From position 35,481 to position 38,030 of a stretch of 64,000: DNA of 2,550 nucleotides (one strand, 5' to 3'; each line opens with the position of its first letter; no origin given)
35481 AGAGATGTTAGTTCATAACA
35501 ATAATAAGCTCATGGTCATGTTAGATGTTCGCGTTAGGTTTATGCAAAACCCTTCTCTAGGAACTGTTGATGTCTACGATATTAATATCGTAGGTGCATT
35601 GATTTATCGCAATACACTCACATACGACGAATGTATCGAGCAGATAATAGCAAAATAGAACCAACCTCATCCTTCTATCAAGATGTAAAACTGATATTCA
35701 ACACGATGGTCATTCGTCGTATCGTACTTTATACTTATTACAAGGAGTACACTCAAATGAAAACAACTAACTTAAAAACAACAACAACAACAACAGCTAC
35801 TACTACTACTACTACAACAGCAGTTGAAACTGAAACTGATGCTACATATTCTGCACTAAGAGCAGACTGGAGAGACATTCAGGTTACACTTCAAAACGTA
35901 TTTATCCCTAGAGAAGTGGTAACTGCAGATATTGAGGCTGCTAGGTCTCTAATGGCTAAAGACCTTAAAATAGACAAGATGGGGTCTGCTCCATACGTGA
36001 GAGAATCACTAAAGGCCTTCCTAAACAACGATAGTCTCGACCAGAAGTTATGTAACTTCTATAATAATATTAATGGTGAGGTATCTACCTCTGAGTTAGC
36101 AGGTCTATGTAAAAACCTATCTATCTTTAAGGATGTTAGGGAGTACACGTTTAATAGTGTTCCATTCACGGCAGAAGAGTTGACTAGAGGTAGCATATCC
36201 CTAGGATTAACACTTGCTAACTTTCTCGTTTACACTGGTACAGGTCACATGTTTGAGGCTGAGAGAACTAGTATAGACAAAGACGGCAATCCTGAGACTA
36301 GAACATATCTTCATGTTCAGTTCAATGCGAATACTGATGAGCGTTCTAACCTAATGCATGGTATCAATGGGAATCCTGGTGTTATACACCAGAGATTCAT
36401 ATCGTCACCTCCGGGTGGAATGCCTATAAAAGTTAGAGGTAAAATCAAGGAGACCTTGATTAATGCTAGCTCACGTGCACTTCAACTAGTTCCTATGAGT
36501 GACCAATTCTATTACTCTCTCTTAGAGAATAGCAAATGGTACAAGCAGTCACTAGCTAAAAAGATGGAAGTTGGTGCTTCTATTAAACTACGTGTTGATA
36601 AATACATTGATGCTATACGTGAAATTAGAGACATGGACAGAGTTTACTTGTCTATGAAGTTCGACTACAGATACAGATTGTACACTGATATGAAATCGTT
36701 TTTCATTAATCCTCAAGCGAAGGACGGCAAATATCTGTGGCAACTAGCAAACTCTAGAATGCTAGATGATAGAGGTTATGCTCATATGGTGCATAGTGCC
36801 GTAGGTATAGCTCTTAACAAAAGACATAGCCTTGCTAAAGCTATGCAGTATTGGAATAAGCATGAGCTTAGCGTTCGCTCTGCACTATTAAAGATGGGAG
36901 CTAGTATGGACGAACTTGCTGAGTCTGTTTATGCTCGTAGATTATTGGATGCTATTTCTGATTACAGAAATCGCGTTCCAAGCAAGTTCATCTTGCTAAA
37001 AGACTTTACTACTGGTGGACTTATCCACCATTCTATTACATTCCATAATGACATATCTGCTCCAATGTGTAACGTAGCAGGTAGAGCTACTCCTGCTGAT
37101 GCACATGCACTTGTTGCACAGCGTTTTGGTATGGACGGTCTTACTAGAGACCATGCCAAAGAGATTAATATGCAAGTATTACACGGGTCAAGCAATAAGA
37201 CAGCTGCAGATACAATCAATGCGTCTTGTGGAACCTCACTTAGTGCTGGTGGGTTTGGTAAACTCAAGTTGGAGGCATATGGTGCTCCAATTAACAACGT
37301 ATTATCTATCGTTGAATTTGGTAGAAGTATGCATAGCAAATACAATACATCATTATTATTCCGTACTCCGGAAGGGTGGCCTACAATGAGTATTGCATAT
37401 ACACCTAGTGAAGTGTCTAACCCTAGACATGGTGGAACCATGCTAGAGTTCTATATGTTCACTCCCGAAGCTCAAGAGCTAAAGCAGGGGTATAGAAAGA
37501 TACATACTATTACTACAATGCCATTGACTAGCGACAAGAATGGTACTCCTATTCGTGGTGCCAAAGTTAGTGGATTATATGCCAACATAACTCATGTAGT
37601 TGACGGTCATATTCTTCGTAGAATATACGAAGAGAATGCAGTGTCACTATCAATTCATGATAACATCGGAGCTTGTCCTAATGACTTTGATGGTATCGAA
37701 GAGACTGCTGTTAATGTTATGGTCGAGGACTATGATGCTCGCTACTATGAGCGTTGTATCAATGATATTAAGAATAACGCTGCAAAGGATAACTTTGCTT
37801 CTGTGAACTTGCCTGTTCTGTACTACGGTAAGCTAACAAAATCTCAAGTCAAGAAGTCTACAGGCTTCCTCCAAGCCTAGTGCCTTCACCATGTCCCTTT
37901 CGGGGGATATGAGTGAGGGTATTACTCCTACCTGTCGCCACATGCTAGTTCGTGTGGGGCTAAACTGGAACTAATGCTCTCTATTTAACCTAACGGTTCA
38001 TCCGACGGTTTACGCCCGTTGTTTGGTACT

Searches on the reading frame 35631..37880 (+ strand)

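Call 8: search_protein_families(library=pfam, proteins=[window:35631-37880:+], max_evalue=0.01)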
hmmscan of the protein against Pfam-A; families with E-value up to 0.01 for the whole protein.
window:35631-37880:+ (749 aa): 0 families

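Call 9: search_protein_families(library=phrogs, proteins=[window:35631-37880:+], max_evalue=0.01)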
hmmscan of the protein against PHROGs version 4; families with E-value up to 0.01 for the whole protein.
window:35631-37880:+ (749 aa): 1 family
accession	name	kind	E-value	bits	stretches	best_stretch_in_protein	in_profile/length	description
phrog_414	-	DNA, RNA and nucleotide metabolism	8.5e-13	48.4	2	303-499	347-552/816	RNA polymerase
